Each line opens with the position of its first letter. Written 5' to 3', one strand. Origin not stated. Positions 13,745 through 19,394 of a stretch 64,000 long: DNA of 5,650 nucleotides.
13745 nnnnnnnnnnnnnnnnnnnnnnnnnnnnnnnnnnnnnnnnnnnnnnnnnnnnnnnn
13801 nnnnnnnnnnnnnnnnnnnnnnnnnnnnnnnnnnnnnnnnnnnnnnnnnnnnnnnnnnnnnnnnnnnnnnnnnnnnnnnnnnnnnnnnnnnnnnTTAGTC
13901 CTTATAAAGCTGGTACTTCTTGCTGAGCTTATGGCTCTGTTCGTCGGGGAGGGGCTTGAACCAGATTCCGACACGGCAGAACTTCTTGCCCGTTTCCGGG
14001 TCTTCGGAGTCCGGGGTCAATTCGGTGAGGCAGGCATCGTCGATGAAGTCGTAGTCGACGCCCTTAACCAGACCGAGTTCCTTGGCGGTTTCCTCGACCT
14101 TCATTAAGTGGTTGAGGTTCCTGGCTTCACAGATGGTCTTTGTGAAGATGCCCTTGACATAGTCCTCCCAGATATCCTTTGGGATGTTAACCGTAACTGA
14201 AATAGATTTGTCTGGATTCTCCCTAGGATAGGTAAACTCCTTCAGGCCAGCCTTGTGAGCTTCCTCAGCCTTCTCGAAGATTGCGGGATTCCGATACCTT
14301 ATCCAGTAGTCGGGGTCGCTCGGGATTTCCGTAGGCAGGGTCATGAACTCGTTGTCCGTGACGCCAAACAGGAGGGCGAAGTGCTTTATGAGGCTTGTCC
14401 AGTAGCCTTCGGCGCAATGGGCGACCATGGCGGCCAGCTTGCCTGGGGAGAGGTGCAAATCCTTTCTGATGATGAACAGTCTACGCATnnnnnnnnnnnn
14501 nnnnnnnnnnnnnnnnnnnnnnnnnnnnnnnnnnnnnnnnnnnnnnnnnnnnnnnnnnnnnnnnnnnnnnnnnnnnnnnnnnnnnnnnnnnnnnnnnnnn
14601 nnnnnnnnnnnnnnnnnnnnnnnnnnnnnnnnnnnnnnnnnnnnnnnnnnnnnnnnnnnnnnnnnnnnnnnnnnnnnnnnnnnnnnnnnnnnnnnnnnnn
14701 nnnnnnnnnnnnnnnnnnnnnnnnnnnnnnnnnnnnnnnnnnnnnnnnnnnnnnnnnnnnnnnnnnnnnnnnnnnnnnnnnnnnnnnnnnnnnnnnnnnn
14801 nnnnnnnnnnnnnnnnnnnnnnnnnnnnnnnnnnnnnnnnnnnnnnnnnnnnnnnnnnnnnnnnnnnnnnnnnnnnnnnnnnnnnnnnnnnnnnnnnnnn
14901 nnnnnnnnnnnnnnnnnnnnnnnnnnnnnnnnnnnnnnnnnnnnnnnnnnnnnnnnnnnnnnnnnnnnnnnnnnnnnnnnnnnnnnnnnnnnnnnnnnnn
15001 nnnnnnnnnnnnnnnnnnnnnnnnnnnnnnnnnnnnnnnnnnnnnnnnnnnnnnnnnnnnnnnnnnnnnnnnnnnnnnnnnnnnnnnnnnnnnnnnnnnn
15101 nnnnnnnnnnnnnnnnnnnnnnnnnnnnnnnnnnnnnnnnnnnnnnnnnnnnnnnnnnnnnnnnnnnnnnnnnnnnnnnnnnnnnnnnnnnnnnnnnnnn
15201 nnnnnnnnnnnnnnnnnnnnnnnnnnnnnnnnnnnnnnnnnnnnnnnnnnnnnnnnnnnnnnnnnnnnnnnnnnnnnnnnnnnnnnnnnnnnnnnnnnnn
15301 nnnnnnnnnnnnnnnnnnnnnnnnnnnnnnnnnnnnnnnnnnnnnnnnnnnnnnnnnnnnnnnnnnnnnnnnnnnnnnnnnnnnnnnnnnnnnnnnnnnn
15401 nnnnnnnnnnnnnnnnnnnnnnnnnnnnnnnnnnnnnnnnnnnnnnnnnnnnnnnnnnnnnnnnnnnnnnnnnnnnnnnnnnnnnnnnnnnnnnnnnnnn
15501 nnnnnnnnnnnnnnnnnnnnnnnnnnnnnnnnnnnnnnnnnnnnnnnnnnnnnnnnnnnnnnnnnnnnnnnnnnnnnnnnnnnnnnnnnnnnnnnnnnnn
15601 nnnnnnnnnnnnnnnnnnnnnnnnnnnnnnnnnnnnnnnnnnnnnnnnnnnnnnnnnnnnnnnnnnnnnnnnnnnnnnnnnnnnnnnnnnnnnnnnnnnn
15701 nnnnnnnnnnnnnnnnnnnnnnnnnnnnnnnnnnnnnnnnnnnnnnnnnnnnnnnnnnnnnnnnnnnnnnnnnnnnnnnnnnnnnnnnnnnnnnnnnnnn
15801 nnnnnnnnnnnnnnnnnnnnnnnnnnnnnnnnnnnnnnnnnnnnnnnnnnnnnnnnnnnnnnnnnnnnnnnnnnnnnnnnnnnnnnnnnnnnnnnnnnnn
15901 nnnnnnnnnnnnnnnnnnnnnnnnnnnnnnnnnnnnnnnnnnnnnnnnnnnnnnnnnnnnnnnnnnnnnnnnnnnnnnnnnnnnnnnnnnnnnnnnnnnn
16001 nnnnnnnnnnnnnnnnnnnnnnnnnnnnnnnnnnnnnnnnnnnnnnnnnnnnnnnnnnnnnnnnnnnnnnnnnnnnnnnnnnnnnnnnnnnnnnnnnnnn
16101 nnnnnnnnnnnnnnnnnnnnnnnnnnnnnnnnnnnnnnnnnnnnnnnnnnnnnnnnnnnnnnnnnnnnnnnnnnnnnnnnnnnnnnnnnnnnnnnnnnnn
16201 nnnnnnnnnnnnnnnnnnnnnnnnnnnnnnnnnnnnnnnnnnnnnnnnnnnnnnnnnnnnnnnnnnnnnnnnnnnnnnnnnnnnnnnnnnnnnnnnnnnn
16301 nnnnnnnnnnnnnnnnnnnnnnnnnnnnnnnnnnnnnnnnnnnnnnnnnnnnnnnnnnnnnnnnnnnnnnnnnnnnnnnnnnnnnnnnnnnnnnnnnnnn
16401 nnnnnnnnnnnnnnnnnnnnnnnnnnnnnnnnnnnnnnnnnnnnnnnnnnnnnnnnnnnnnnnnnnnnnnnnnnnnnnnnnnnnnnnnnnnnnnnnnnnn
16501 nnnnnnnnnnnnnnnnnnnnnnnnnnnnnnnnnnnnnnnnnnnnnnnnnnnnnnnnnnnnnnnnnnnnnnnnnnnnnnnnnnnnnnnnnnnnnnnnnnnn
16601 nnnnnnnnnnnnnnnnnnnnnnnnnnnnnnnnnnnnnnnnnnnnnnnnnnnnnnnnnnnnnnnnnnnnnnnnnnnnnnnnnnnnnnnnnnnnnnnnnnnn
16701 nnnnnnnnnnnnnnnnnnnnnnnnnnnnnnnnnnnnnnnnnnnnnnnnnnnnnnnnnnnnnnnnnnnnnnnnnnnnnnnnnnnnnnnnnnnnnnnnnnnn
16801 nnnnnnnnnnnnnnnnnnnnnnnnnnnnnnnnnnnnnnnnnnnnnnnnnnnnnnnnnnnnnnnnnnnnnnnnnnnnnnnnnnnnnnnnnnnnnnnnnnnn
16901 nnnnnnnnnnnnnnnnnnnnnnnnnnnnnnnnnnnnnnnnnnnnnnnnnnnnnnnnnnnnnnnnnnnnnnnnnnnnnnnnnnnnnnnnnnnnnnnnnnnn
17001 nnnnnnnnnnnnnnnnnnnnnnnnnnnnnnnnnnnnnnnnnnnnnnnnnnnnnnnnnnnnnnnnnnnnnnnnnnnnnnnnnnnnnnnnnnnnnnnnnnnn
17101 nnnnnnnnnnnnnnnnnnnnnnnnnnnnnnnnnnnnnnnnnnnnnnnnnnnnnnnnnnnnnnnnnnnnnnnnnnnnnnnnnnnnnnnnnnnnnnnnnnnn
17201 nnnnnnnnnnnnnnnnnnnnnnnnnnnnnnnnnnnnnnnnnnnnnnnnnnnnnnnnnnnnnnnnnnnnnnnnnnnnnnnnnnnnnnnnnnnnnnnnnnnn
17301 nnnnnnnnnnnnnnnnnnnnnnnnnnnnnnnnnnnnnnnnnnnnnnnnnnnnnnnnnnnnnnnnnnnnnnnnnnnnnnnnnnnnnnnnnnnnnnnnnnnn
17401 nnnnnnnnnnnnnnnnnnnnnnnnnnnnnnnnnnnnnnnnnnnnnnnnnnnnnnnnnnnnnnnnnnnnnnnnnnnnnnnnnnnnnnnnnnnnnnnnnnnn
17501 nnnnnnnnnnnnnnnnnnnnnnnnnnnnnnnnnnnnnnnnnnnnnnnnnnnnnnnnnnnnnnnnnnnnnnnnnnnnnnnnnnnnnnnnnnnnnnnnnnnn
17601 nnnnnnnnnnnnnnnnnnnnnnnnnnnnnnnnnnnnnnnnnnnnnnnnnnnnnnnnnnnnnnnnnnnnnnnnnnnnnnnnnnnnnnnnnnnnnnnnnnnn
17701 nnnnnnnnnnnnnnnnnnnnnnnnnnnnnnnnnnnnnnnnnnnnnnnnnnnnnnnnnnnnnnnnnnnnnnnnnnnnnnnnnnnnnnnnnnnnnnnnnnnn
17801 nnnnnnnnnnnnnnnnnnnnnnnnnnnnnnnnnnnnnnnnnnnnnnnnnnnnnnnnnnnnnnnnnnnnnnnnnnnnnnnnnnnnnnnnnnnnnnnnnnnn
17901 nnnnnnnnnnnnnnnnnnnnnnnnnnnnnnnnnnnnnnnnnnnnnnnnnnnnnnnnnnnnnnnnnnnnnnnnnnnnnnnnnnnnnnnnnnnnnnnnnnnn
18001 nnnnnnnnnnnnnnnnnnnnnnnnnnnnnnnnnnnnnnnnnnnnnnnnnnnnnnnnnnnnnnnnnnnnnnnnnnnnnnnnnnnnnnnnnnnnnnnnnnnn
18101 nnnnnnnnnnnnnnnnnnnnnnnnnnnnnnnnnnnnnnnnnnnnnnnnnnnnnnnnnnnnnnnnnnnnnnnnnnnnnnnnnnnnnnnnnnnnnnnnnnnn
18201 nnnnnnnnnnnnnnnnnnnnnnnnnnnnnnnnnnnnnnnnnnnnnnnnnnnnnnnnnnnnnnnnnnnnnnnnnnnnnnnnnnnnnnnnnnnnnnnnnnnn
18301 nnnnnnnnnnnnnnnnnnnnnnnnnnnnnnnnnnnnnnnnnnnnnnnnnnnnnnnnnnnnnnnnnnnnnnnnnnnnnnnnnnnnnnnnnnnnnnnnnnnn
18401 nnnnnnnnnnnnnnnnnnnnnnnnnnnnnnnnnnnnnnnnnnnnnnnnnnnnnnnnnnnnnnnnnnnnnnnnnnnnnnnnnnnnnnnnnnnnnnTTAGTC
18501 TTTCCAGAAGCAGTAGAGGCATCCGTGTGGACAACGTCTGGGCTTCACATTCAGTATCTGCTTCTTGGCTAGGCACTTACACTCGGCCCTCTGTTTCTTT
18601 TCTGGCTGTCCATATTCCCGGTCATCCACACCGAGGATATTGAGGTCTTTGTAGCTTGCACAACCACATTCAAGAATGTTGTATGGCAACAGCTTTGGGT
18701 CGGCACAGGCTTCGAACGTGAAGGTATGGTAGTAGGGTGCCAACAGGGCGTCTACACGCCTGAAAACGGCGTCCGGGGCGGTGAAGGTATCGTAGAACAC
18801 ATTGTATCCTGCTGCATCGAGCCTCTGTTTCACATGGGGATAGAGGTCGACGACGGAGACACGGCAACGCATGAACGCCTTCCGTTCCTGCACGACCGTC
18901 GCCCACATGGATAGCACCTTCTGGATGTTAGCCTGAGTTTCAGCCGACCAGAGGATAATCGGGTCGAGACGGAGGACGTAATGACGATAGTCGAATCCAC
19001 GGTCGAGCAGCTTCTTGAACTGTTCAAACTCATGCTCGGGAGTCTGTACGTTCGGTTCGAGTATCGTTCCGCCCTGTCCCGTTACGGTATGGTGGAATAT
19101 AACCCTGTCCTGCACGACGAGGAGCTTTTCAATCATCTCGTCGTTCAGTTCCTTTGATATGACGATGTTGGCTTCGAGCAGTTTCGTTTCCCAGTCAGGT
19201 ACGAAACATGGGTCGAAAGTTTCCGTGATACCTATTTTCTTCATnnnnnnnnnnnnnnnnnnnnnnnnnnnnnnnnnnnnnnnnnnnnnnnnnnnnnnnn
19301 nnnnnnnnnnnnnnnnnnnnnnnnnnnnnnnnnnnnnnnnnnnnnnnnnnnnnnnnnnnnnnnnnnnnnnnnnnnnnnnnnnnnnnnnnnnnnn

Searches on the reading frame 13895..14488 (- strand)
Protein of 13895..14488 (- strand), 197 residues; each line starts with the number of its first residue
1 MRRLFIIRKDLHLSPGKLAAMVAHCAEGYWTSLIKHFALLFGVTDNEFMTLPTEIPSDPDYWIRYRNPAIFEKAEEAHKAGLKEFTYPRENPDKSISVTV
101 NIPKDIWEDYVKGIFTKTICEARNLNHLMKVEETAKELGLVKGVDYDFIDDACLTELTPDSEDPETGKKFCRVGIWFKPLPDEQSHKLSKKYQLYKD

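Call 59: search_protein_families(library=pfam, proteins=[window:13895-14488:-], max_evalue=0.001)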
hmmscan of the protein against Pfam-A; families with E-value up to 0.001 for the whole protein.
window:13895-14488:- (197 aa): 1 family
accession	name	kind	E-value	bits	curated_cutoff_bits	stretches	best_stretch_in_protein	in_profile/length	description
PF01981.21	PTH2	-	9.4e-10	39.2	23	1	4-195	4-115/115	Peptidyl-tRNA hydrolase PTH2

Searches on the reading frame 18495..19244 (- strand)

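Call 59: search_protein_families(library=pfam, proteins=[window:18495-19244:-], max_evalue=0.001)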
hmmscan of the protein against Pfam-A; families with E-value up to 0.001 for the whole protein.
window:18495-19244:- (249 aa): 1 family
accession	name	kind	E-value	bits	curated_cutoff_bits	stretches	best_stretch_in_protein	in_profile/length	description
PF08902.16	DUF1848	-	1.3e-21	78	30.5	1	35-246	59-261/262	Domain of unknown function (DUF1848)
